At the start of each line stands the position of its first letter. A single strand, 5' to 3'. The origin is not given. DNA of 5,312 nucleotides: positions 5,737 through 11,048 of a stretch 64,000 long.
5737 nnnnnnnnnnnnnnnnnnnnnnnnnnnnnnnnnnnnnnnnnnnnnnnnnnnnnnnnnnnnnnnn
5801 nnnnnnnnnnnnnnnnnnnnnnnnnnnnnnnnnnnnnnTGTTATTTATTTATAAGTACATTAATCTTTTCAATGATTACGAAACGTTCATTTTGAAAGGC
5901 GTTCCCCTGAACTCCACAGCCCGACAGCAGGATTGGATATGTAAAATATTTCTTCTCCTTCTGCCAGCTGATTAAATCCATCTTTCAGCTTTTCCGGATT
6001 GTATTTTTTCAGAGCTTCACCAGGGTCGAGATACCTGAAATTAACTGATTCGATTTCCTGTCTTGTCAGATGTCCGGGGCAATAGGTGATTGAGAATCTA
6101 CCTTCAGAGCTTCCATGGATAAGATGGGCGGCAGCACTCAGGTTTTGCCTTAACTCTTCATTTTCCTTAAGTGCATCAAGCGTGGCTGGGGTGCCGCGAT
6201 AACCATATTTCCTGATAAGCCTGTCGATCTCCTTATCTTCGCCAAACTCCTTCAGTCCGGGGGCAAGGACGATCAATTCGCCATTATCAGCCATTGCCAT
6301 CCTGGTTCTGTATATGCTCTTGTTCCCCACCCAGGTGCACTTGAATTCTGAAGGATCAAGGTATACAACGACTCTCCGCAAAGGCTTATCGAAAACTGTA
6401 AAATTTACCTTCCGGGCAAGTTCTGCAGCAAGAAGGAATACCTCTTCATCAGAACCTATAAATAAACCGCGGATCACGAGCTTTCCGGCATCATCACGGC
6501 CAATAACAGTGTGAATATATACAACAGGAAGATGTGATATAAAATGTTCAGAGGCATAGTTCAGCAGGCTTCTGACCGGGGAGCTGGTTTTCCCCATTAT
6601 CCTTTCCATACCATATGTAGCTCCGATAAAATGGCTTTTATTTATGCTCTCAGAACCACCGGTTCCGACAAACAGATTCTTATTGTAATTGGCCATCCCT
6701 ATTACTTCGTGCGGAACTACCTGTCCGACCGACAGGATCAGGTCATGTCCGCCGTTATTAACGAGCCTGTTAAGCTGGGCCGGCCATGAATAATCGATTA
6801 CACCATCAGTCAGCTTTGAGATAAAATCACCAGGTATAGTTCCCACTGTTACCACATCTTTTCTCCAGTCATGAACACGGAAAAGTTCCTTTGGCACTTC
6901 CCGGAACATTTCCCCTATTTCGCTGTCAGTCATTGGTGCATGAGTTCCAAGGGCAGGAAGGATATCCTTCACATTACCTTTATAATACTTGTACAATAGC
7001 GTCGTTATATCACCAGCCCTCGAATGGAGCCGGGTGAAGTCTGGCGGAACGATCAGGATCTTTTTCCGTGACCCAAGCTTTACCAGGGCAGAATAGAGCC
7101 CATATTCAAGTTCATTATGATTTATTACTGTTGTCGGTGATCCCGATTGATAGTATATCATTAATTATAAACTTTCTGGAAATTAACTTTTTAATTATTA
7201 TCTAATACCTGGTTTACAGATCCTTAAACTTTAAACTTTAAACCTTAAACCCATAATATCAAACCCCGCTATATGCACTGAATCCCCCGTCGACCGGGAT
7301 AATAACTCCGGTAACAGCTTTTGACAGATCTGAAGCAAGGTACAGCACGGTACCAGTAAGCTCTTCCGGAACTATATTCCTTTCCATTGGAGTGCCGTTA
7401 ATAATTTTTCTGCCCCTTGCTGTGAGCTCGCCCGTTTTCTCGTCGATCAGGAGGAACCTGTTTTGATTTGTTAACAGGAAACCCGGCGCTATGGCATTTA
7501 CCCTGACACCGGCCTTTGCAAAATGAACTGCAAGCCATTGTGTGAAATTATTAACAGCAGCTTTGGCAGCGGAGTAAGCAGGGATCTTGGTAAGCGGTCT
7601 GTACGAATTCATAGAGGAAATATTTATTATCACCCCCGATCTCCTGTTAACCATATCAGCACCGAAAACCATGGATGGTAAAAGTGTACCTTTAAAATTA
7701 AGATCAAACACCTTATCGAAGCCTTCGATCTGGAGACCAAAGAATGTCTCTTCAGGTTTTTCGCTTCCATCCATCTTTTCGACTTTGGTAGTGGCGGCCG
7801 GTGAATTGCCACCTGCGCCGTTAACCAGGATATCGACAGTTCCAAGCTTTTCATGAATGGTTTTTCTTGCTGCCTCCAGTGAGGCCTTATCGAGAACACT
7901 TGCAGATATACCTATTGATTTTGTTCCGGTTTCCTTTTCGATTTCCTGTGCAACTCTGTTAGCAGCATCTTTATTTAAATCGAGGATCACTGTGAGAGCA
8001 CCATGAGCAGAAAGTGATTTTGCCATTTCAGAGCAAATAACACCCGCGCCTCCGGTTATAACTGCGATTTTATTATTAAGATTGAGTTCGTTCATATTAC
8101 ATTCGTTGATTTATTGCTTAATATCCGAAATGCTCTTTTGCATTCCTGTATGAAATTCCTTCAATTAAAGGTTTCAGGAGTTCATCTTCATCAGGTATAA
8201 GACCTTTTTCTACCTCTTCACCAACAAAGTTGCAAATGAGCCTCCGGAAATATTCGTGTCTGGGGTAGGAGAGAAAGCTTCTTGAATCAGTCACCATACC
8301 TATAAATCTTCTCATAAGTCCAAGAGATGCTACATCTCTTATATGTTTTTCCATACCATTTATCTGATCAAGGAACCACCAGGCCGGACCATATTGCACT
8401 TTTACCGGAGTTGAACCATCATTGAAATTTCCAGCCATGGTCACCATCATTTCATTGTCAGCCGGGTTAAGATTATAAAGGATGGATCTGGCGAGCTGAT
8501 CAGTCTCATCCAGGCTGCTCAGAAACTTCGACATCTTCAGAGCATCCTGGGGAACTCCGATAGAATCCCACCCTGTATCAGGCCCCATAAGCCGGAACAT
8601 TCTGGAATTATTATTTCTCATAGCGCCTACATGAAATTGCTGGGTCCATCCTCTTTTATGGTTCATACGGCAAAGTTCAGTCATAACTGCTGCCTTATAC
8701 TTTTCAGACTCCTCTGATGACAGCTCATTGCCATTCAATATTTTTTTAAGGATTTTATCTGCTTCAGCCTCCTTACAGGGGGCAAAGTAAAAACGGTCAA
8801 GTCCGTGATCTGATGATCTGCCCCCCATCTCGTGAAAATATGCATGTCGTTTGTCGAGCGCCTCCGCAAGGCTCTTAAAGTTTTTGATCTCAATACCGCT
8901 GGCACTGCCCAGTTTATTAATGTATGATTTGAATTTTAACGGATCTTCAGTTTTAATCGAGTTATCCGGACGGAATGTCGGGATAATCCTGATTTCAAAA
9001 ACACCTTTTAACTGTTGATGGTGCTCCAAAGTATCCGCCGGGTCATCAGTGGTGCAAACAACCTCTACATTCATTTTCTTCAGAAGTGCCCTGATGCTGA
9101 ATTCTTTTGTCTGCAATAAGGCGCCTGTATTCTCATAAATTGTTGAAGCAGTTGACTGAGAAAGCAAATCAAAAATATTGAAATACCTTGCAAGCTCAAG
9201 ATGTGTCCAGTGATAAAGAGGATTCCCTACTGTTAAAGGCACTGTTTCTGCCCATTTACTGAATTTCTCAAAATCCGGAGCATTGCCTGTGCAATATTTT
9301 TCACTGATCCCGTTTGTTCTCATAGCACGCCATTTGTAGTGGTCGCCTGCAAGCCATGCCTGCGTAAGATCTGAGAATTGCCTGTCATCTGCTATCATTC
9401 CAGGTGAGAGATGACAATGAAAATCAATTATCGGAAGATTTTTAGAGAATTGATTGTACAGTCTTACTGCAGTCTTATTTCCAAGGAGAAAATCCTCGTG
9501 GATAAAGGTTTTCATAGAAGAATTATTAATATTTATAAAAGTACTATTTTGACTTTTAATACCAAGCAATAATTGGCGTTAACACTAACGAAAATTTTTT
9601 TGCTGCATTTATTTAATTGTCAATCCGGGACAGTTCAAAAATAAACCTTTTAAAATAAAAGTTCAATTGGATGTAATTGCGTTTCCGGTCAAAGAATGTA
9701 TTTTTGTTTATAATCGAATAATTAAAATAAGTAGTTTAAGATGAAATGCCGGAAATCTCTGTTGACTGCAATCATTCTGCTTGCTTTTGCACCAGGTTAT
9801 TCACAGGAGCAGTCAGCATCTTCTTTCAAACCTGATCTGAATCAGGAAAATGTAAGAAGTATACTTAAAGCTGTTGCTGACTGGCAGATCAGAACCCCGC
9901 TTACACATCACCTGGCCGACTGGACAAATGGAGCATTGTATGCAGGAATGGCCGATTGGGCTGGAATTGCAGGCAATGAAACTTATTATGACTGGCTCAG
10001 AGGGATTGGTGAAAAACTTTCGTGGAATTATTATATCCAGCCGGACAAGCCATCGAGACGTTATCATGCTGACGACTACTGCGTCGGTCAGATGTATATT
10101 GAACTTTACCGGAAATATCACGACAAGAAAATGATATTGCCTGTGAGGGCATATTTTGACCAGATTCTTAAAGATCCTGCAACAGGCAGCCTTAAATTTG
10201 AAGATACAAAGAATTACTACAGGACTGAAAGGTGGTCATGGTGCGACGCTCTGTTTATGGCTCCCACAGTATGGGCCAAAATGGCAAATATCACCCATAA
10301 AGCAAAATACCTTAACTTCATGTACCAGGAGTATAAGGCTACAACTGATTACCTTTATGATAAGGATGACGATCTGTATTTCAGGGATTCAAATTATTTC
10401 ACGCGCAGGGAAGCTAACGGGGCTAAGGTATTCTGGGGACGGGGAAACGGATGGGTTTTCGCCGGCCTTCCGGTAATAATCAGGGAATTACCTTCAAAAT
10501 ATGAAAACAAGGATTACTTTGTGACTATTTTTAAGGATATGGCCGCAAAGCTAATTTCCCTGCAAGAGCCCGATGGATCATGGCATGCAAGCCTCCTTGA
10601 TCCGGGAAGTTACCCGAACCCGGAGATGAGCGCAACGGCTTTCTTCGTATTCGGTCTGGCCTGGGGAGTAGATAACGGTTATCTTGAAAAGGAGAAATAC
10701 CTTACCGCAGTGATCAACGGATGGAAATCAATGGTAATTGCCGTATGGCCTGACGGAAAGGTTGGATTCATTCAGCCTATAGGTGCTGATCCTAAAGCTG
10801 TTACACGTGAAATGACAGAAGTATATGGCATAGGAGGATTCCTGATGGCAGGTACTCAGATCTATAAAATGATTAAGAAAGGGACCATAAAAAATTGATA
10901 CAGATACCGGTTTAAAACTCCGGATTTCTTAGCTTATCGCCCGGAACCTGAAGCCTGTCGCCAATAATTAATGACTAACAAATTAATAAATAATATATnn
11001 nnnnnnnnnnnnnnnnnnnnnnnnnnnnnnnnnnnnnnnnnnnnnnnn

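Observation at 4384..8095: LarA-family nickel-pincer enzyme between fructuronate reductase and 6-phosphogluconate dehydrogenase: predicted mannonate/gluconate 2-epimerase shunt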

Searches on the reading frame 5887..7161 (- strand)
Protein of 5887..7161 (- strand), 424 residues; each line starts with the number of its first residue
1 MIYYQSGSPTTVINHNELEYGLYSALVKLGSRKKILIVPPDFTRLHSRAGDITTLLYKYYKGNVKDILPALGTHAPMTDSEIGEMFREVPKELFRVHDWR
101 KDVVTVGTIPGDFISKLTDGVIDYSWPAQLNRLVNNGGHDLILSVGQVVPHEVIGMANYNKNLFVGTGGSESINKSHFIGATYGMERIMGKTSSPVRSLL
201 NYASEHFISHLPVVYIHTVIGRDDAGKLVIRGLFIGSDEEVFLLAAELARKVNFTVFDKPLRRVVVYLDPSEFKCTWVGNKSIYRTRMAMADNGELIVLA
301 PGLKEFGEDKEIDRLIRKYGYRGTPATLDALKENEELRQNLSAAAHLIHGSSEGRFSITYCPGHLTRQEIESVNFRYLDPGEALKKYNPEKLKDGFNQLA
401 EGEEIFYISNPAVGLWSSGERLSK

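Call 3: search_protein_families(library=pfam, proteins=[window:5887-7161:-])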
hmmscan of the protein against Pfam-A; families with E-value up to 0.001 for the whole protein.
window:5887-7161:- (424 aa): 1 family
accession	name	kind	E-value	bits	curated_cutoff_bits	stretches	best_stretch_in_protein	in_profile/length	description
PF09861.14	Lar_N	-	1.1e-09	38.3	23.3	1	31-179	53-194/204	Lactate racemase N-terminal domain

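Call 4: search_protein_families(library=ncbifam, proteins=[window:5887-7161:-])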
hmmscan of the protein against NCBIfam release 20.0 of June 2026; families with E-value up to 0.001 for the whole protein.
window:5887-7161:- (424 aa): 3 families
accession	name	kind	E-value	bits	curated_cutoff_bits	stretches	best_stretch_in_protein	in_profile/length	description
NF052594.1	NPN_18_hexonate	equivalog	1.3e-196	653.2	500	1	11-417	3-410/411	nickel-dependent putative hexonate epimerase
NF052593.1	NPN_racem_MAR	equivalog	1.5e-08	33.6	500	1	31-205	57-223/415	nickel-dependent malate racemase, LarAH6 family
NF052595.1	NPN_LarAH5_MAR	equivalog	0.00057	18.9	462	0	120-261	140-271/415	nickel-dependent malate racemase, LarAH5 family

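Call 15: search_solved_structures(query=window:5887-7161:-, max_evalue=1, show_alignments=2)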
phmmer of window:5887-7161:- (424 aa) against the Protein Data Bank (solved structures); distinct sequences matched with E-value up to 1: 2.
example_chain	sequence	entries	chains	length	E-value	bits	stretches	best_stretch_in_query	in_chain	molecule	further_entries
4nar_A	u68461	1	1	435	1.7e-35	125.8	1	4-383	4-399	Putative uronate isomerase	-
9ijj_v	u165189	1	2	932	0.45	12.4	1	133-173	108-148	MYCBP-associated protein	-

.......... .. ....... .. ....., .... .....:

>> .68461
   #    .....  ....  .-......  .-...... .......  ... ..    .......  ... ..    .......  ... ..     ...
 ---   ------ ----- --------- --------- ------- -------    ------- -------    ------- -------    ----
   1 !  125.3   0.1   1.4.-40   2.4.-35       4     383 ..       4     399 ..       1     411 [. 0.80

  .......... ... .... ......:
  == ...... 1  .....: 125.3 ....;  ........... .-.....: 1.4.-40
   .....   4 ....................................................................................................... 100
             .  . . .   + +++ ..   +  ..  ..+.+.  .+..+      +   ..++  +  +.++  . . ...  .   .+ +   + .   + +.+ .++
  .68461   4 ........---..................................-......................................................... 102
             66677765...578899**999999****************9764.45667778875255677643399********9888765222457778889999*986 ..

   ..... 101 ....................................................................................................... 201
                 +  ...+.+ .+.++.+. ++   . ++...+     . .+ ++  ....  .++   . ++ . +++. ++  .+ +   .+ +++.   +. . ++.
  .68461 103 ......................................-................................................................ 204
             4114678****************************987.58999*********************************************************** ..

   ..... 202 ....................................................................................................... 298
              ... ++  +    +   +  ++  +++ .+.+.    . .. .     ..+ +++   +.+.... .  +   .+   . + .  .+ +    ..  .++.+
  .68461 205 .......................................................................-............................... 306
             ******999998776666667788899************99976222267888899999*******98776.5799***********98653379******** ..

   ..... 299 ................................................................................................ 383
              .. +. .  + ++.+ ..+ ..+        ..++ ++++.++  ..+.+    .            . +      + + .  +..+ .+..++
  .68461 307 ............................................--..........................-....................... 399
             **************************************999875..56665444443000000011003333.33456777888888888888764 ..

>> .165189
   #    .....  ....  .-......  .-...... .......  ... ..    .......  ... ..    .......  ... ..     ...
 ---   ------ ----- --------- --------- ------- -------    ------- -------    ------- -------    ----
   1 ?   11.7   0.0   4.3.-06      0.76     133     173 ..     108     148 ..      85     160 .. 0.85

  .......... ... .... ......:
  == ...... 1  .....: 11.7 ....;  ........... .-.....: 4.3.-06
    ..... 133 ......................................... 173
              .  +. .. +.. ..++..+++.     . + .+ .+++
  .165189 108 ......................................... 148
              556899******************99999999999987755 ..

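Call 70: predict_structure(alignment_id=A1)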
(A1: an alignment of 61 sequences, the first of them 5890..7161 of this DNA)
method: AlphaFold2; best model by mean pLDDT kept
length: 424 residues; sequences in the alignment: 61
mean_pLDDT: 91.0   pTM: 0.88
mean pLDDT of the five models: 91.0, 90.2, 89.2, 87.8, 86.2
residues with pLDDT >= 90: 302; 70-90: 111; 50-70: 11; < 50: 0
segments of 3 or more residues with pLDDT < 50: none
pLDDT, mean of each block of 10 residues (from residue 1): 96 97 96 96 85 97 96 78 94 90 95 93 94 96 92 79 90 91 85 90 95 96 90 95 95 93 93 64 90 95 82 91 92 91 91 93 92 93 94 92 92 88 78
secondary structure, 60 per line:
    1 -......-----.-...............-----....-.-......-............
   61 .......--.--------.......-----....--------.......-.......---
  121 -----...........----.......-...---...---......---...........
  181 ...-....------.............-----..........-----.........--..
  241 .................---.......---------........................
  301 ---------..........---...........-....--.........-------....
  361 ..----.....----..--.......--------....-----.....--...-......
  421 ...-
elements in order: E2-7 H15-29 E35-38 H42-47 H49-63 E64-67 H79-85 E103-109 H111-117 E126-131 H132-136 E141-147 E149-151 E155-157 H161-166 H170-183 H185-188 H195-207 E213-222 E228-236 H239-253 E254-257 E261-267 H277-289 E290-300 H310-319 H323-333 H335-338 H341-349 E357-362 H367-371 H380-386 E395-398 E404-408 E415-418 H419-423

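Call 72: fold_search(model_id=the predicted structure, library=pdb)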
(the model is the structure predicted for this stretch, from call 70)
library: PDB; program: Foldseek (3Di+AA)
matches with E <= 10: 795; with E <= 0.001: 19
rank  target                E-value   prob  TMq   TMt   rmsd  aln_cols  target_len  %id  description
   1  4nar                  5.3e-28  1.00  0.81  0.82   3.5       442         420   25  Crystal Structure of the Q9WYS3 protein from Thermotoga maritima. Northeast Structural Genomics Consortium Target VR152 (released 2013-11-06)
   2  9eid                  1.6e-16  1.00  0.71  0.71   5.4       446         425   16  A broad-substrate spectrum lactate racemase A from Isosphaera pallida in complex with D-2-Hydroxybutyrate (released 2025-01-29)
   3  9eia_B                3.6e-16  1.00  0.71  0.71   5.5       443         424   16  A broad-substrate spectrum lactate racemase A from Isosphaera pallida in complex with copurified D-lactate (released 2025-01-29)
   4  2yjg_A                6.9e-16  1.00  0.68  0.69   6.2       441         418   18  Structure of the lactate racemase apoprotein from Thermoanaerobacterium thermosaccharolyticum (released 2012-05-30)
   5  2yjg_B                9.7e-16  1.00  0.66  0.67   5.3       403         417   19  Structure of the lactate racemase apoprotein from Thermoanaerobacterium thermosaccharolyticum (released 2012-05-30)
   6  9eia_A                1.2e-15  1.00  0.72  0.71   5.4       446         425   16  A broad-substrate spectrum lactate racemase A from Isosphaera pallida in complex with copurified D-lactate (released 2025-01-29)
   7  7s91                  2.3e-15  1.00  0.55  0.58   7.6       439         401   17  Structure of the malate racemase mar2 apoprotein from Thermoanaerobacterium thermosaccharolyticum at 2.25 angstroms reso (released 2021-10-13)
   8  6c1w_A                3.3e-15  1.00  0.69  0.67   4.4       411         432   14  A tethered niacin-derived pincer complex with a nickel-carbon or sulfite-carbon bond in lactate racemase (released 2018-03-14)
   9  8ezh                  7.4e-15  1.00  0.65  0.66   4.8       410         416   14  A tethered niacin-derived pincer complex with a nickel-carbon bond in lactate racemase R98A/R100A variant modeled with s (released 2023-01-25)
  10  5huq_A                1.3e-14  1.00  0.67  0.66   5.0       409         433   15  A tethered niacin-derived pincer complex with a nickel-carbon bond in lactate racemase (released 2016-02-10)
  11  5huq_B                2.5e-14  1.00  0.68  0.67   4.3       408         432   15  A tethered niacin-derived pincer complex with a nickel-carbon bond in lactate racemase (released 2016-02-10)
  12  8ezf                  2.8e-14  1.00  0.71  0.72   5.8       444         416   14  A tethered niacin-derived pincer complex with a nickel-carbon or sulfite-carbon bond in lactate racemase R98A/R100A vari (released 2023-01-25)
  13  6d6z                  3.0e-14  1.00  0.53  0.56   8.1       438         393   16  Structure of the malate racemase apoprotein from Thermoanaerobacterium thermosaccharolyticum (released 2019-04-24)
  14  9q3k_A                4.7e-14  1.00  0.67  0.60   6.4       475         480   15  Structure of LarA-like nickel-pincer nucleotide cofactor-utilizing enzyme with a single catalytic histidine residue fr (released 2025-09-24)
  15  9q3j_E                1.3e-13  1.00  0.58  0.55   8.2       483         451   14  Structures of LarA-like nickel-pincer nucleotide cofactor-utilizing enzyme with a single catalytic histidine residue f (released 2025-09-17)
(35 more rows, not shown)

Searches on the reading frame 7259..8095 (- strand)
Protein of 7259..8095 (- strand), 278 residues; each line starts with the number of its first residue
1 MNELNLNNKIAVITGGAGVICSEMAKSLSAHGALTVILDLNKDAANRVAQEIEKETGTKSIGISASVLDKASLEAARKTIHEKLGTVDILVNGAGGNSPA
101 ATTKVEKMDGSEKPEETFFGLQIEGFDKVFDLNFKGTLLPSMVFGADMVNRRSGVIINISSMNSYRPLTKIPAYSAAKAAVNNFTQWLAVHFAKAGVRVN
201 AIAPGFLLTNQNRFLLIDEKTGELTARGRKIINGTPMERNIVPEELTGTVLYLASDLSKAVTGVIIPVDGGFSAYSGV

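Call 3: search_protein_families(library=pfam, proteins=[window:7259-8095:-])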
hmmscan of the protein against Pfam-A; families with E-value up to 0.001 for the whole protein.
window:7259-8095:- (278 aa): 4 families
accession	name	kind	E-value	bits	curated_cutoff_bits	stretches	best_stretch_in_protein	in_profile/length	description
PF13561.12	adh_short_C2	-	1.9e-44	152.5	27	1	20-273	8-236/236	Enoyl-(Acyl carrier protein) reductase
PF00106.31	adh_short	-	1.1e-43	149.5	26.6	1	9-213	1-188/195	short chain dehydrogenase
PF08659.16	KR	-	2.6e-06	27.9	22.6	1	12-103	4-98/180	KR domain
PF03435.24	Sacchrp_dh_NADP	-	0.00067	20.4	25.1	0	16-98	5-80/129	Saccharopine dehydrogenase NADP binding domain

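Call 4: search_protein_families(library=ncbifam, proteins=[window:7259-8095:-])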
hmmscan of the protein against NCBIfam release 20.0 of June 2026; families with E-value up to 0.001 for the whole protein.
window:7259-8095:- (278 aa): 227 families (the best 25 are shown)
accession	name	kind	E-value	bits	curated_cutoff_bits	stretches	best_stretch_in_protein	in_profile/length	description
NF006132.0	PRK08277.1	subfamily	4.1e-116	387.2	281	1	3-278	5-280/280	D-mannonate oxidoreductase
NF005559.1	PRK07231.1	subfamily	7.9e-52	176.2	215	1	6-272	2-247/249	glucose 1-dehydrogenase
NF006070.0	PRK08213.1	subfamily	1.7e-44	152.3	279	1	4-274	8-258/259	gluconate 5-dehydrogenase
NF004791.0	PRK06138.1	equivalog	4.1e-44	150.8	312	1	5-274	2-251/252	SDR family oxidoreductase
NF005488.0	PRK07097.1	equivalog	9.2e-43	146.2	369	1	2-277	4-262/266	gluconate 5-dehydrogenase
NF005853.0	PRK07774.1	equivalog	3.3e-42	144.6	303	1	5-272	3-246/250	SDR family oxidoreductase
NF004198.0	PRK05653.1-3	equivalog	4.2e-42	144.3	296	1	6-272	5-246/248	3-oxoacyl-ACP reductase FabG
NF005446.0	PRK07035.1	equivalog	1.9e-41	142.1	373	1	2-272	5-253/255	SDR family oxidoreductase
NF005752.0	PRK07576.1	subfamily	8.4e-41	140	321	1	3-274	4-252/271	SDR family oxidoreductase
NF009466.0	PRK12826.1-2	subfamily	1.6e-40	139.2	222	1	7-272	2-244/248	3-oxoacyl-ACP reductase FabG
NF052558.1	MBtsdlDhBudC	equivalog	4.7e-40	137.7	270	1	7-277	2-246/250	meso-2,3-butanediol dehydrogenase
NF005390.0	PRK06935.1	equivalog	3.7e-39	134.6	369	1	2-272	9-255/258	2-dehydro-3-deoxy-D-gluconate 5-dehydrogenase KduD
NF004774.0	PRK06114.1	equivalog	5.2e-39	134.1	360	1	4-274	12-261/262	SDR family oxidoreductase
NF005309.0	PRK06841.1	subfamily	8.5e-39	133.6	286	1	3-273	10-253/255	GolD/DthD family dehydrogenase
NF005067.0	PRK06484.1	equivalog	1e-38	133.2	713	1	8-275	273-514/524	short chain dehydrogenase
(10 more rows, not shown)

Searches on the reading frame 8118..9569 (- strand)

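Call 3: search_protein_families(library=pfam, proteins=[window:8118-9569:-])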
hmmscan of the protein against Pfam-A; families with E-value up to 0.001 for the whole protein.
window:8118-9569:- (483 aa): 1 family
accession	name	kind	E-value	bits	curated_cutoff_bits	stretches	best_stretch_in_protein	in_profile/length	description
PF02614.20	UxaC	-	3.5e-198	659.6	25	1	19-481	1-464/464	Glucuronate isomerase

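Call 4: search_protein_families(library=ncbifam, proteins=[window:8118-9569:-])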
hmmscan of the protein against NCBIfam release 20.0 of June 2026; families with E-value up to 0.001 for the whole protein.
window:8118-9569:- (483 aa): 1 family
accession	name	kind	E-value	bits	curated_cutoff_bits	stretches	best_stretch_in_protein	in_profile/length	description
NF002794.0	PRK02925.1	equivalog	1.2e-184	614.6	387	1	19-482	1-458/459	glucuronate isomerase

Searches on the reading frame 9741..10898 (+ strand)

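Call 3: search_protein_families(library=pfam, proteins=[window:9741-10898:+])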
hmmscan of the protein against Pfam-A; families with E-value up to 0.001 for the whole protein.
window:9741-10898:+ (385 aa): 1 family
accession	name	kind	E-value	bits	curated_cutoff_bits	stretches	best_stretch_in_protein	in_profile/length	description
PF07470.19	Glyco_hydro_88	-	3.1e-82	276.8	26.6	1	47-377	16-351/352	Glycosyl Hydrolase Family 88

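Call 4: search_protein_families(library=ncbifam, proteins=[window:9741-10898:+])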
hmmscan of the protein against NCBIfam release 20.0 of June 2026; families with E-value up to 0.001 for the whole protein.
window:9741-10898:+ (385 aa): 1 family
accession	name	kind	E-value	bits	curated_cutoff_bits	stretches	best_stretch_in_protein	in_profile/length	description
NF051900.1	BetGalacBglBAgro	equivalog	6.9e-24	84.5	420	1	121-341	74-291/333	beta-galactosidase BglB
